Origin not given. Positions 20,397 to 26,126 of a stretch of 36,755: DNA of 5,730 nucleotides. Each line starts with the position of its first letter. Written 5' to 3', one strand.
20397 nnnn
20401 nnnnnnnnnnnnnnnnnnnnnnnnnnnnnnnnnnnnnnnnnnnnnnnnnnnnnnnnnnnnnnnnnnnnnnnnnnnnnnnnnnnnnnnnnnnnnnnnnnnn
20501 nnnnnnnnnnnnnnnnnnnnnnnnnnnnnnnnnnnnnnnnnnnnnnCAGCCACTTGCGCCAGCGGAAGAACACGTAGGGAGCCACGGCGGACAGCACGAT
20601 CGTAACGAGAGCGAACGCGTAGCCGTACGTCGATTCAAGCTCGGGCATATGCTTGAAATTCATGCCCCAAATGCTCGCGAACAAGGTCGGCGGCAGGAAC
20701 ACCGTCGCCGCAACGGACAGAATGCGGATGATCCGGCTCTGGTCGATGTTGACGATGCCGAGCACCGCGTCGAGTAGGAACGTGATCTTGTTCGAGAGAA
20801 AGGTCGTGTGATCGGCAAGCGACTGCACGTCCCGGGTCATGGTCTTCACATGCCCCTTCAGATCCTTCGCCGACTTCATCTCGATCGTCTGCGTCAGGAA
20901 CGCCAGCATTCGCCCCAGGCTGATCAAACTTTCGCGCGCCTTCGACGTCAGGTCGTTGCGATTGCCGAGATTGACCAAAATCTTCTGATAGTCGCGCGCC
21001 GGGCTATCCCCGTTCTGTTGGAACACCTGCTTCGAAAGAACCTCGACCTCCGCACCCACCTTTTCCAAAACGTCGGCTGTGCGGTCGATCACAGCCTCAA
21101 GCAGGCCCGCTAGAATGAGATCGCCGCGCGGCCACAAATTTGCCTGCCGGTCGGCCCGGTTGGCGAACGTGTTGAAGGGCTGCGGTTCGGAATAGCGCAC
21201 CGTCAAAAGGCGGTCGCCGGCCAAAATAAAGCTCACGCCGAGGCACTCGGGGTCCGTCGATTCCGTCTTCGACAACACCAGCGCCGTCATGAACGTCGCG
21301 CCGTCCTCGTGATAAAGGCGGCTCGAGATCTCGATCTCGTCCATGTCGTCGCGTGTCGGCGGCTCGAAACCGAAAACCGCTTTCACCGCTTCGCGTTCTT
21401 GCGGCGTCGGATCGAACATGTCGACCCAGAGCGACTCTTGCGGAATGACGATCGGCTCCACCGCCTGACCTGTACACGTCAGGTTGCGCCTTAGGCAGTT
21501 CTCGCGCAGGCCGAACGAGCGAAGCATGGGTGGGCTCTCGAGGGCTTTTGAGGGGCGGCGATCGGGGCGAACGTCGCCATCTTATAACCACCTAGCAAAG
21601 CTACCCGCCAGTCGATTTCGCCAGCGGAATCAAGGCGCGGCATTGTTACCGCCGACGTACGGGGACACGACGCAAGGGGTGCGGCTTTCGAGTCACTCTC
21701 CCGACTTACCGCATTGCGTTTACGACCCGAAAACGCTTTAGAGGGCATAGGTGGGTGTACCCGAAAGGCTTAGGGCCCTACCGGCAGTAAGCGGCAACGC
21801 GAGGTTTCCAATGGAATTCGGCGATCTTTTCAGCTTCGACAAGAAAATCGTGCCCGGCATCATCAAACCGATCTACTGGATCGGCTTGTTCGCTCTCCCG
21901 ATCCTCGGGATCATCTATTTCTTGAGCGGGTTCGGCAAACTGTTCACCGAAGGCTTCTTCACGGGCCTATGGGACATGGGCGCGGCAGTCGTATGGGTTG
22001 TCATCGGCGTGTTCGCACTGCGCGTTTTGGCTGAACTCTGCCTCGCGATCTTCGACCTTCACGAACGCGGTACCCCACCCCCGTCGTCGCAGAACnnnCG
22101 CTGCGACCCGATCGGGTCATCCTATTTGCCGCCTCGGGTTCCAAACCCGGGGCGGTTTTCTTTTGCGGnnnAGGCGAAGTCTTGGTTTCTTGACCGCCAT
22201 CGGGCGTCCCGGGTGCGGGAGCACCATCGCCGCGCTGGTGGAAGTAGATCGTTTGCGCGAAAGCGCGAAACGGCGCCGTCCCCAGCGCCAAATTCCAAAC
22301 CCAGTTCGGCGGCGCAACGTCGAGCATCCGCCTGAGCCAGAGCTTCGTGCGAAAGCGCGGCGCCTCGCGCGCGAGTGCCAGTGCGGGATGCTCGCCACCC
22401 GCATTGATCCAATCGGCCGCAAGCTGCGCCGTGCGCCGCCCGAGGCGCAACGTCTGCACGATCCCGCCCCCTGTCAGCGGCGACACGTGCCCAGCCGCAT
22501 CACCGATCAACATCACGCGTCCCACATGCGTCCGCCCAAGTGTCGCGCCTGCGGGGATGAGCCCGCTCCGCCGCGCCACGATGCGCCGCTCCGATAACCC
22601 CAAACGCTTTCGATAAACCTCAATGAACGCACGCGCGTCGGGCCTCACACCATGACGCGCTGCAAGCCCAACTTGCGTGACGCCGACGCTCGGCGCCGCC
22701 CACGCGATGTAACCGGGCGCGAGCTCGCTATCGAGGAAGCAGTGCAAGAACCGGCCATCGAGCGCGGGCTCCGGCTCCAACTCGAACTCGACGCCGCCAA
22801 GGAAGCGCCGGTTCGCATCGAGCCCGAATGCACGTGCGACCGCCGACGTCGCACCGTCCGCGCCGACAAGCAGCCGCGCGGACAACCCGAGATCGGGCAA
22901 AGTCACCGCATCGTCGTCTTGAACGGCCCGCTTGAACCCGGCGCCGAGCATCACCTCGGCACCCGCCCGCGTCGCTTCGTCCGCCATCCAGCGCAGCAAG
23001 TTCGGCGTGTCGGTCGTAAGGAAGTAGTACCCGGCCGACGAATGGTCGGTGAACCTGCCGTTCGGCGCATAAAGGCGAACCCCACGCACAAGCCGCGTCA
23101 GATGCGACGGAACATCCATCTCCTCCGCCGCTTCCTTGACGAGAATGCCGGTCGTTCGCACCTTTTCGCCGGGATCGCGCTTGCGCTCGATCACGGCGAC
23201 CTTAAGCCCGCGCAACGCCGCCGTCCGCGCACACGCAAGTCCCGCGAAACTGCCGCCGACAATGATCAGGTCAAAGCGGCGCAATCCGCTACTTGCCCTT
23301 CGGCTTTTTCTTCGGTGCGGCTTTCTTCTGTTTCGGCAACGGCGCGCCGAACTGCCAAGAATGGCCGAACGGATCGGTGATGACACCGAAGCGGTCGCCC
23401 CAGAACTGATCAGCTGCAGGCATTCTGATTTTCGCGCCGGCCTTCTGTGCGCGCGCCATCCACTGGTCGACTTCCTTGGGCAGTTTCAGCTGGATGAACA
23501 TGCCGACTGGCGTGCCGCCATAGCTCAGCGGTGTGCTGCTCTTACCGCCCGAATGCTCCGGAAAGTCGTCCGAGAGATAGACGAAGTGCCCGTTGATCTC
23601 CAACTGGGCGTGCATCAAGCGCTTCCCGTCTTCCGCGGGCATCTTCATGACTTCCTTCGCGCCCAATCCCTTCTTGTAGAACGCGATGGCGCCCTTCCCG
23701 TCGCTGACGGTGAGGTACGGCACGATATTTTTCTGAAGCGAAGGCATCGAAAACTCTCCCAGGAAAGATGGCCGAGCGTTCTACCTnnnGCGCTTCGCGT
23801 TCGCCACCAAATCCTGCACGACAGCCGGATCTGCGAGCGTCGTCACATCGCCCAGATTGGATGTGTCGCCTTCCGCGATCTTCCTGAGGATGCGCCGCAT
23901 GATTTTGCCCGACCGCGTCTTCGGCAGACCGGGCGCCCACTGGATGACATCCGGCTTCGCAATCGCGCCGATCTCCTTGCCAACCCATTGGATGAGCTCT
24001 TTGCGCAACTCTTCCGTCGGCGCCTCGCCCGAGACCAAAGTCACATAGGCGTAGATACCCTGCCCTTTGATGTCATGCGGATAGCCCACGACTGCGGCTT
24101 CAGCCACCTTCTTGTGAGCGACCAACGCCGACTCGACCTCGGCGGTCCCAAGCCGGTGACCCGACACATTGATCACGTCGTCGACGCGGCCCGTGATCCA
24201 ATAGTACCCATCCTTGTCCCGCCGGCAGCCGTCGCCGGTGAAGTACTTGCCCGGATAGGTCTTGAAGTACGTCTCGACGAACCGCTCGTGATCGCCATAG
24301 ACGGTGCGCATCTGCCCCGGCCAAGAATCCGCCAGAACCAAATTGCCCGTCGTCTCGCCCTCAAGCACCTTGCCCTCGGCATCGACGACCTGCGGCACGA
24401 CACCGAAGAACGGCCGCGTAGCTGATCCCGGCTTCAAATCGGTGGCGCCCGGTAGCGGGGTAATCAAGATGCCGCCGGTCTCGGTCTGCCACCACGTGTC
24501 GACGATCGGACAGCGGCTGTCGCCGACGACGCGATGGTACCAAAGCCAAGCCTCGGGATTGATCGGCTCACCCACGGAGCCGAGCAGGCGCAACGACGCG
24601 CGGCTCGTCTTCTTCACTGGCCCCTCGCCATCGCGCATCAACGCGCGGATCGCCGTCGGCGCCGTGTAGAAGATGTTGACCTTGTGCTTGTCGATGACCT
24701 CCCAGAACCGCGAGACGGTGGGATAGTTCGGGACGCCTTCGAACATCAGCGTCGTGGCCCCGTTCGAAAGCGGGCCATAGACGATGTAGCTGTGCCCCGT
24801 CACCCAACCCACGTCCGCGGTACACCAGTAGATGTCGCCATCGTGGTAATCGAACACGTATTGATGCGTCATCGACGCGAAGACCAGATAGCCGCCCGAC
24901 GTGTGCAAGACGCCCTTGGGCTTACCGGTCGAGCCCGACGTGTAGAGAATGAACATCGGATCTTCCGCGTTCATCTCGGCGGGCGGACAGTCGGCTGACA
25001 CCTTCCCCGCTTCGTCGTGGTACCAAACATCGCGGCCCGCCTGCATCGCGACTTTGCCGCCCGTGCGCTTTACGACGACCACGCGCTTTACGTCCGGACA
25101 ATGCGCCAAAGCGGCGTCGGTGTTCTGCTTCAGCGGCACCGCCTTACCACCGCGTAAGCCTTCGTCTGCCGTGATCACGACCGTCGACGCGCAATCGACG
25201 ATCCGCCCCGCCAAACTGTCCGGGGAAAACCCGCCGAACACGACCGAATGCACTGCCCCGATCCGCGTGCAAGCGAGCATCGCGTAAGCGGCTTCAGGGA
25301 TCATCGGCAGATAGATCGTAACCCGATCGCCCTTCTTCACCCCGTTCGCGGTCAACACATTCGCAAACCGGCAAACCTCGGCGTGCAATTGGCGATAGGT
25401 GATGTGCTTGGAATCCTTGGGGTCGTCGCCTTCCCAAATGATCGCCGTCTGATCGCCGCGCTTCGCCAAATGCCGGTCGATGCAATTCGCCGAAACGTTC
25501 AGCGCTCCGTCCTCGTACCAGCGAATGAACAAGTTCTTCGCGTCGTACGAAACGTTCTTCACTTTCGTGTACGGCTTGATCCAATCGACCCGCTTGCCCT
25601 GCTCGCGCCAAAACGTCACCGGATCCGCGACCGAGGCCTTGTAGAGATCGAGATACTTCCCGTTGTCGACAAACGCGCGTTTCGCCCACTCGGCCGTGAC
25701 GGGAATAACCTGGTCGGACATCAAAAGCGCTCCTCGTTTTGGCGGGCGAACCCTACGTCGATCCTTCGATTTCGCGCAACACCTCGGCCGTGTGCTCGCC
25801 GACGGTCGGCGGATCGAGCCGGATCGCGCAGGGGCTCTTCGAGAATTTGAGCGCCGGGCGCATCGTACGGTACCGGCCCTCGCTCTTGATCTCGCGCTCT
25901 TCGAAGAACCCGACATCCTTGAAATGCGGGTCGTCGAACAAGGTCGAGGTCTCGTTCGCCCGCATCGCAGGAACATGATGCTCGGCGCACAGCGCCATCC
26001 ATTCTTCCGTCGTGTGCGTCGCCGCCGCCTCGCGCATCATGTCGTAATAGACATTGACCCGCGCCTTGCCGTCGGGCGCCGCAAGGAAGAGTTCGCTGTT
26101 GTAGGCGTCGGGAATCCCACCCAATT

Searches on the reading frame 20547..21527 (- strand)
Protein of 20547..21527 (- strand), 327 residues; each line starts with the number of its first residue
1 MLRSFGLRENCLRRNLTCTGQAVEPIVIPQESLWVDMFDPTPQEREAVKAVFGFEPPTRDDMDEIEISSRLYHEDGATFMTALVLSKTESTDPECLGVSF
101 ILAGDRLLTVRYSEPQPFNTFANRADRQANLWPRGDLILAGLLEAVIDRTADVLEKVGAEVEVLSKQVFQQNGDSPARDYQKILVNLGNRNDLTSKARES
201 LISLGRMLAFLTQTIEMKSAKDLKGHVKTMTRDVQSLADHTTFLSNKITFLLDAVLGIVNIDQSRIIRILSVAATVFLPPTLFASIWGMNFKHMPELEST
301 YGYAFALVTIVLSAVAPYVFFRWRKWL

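Call 7: search_protein_families(library=pfam, proteins=[window:20547-21527:-], max_evalue=0.001)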
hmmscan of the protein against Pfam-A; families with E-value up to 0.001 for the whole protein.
window:20547-21527:- (327 aa): 1 family
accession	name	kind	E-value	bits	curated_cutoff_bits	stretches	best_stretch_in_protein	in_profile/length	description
PF01544.23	CorA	-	1.4e-47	162.8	27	1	30-323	2-292/292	CorA-like Mg2+ transporter protein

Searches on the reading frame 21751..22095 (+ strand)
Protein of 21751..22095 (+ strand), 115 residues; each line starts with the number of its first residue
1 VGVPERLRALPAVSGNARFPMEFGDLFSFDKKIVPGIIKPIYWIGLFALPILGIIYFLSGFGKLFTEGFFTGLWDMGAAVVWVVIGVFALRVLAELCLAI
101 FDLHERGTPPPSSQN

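Call 7: search_protein_families(library=pfam, proteins=[window:21751-22095:+], max_evalue=0.001)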
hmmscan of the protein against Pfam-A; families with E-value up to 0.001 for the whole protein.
window:21751-22095:+ (115 aa): 1 family
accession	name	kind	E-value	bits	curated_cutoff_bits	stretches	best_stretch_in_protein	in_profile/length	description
PF14110.11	DUF4282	-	3.4e-12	47.2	27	1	26-106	1-80/86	Domain of unknown function (DUF4282)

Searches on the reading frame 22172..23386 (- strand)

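Call 8: search_protein_families(library=pfam, proteins=[window:22172-23386:-], max_evalue=0.001)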
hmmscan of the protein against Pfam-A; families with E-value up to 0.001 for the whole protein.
window:22172-23386:- (405 aa): 10 families
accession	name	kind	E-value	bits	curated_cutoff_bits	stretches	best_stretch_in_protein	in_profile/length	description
PF01494.25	FAD_binding_3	-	1.1e-13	51.6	22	1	39-309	3-304/349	FAD binding domain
PF05834.18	Lycopene_cycl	-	5.9e-10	39.2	23.4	1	255-329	221-296/380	Lycopene cyclase protein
PF01266.30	DAO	-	4.4e-09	36.8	27.9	1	39-82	1-46/353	FAD dependent oxidoreductase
PF07992.20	Pyr_redox_2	-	3e-08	33.9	26.1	1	38-106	1-70/291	Pyridine nucleotide-disulphide oxidoreductase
PF03486.20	HI0933_like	-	6.1e-08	32.8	50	1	39-80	2-43/244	HI0933-like protein Rossmann domain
PF13450.12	NAD_binding_8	-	5.5e-07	30.2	21.9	1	42-79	1-38/68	NAD(P)-binding Rossmann-like domain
PF12831.13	FAD_oxidored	-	4e-05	23.5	27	1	39-76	1-38/416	FAD dependent oxidoreductase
PF00890.30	FAD_binding_2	-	4.2e-05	23.3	20.4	1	39-70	1-32/414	FAD binding domain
PF01946.23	Thi4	-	5.2e-05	23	26.2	1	38-82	18-63/235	Thi4 family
PF00070.33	Pyr_redox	-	0.00014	22.7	22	0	40-93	2-56/82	Pyridine nucleotide-disulphide oxidoreductase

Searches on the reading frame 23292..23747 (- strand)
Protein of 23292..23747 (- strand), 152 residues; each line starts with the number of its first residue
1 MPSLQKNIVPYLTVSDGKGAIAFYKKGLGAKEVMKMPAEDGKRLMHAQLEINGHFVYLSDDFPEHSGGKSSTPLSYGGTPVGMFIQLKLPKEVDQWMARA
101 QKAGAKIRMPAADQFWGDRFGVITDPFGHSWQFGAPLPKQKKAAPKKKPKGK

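Call 8: search_protein_families(library=pfam, proteins=[window:23292-23747:-], max_evalue=0.001)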
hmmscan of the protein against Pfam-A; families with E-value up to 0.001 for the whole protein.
window:23292-23747:- (152 aa): 1 family
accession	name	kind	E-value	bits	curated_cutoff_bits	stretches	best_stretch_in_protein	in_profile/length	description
PF00903.31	Glyoxalase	-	1.2e-14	55.2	20.6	1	12-133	7-121/121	Glyoxalase/Bleomycin resistance protein/Dioxygenase superfamily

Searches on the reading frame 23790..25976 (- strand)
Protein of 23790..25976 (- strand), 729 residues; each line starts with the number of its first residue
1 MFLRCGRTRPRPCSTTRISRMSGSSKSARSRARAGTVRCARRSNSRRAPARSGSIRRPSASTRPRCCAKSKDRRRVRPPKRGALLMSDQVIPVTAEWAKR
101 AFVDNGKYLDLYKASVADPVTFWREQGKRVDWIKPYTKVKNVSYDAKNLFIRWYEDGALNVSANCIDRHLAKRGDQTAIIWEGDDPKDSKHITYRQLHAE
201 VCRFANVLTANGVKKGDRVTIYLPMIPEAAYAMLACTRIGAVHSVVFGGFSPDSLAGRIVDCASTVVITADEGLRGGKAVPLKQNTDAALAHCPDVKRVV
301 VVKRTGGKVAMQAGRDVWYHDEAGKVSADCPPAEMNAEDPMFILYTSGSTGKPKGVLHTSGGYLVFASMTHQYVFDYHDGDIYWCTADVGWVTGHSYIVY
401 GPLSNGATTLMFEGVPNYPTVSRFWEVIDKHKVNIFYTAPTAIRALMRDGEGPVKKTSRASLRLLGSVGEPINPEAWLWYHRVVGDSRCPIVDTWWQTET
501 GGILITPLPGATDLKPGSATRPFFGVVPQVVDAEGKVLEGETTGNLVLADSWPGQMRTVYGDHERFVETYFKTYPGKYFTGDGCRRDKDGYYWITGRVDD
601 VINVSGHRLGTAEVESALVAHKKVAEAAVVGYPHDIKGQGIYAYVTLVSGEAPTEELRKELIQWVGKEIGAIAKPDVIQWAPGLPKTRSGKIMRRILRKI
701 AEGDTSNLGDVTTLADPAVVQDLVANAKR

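Call 8: search_protein_families(library=pfam, proteins=[window:23790-25976:-], max_evalue=0.001)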
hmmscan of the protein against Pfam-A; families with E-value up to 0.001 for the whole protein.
window:23790-25976:- (729 aa): 3 families
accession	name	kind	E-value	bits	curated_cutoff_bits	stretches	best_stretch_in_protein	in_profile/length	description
PF00501.34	AMP-binding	-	2.5e-87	293.6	29.9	1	167-550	2-376/384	AMP-binding enzyme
PF13193.12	AMP-binding_C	-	4.4e-26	92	24.5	1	613-691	1-76/76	AMP-binding enzyme C-terminal domain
PF16177.11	ACAS_N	-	4.4e-18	65.3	27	1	108-165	1-55/55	Acetyl-coenzyme A synthetase N-terminus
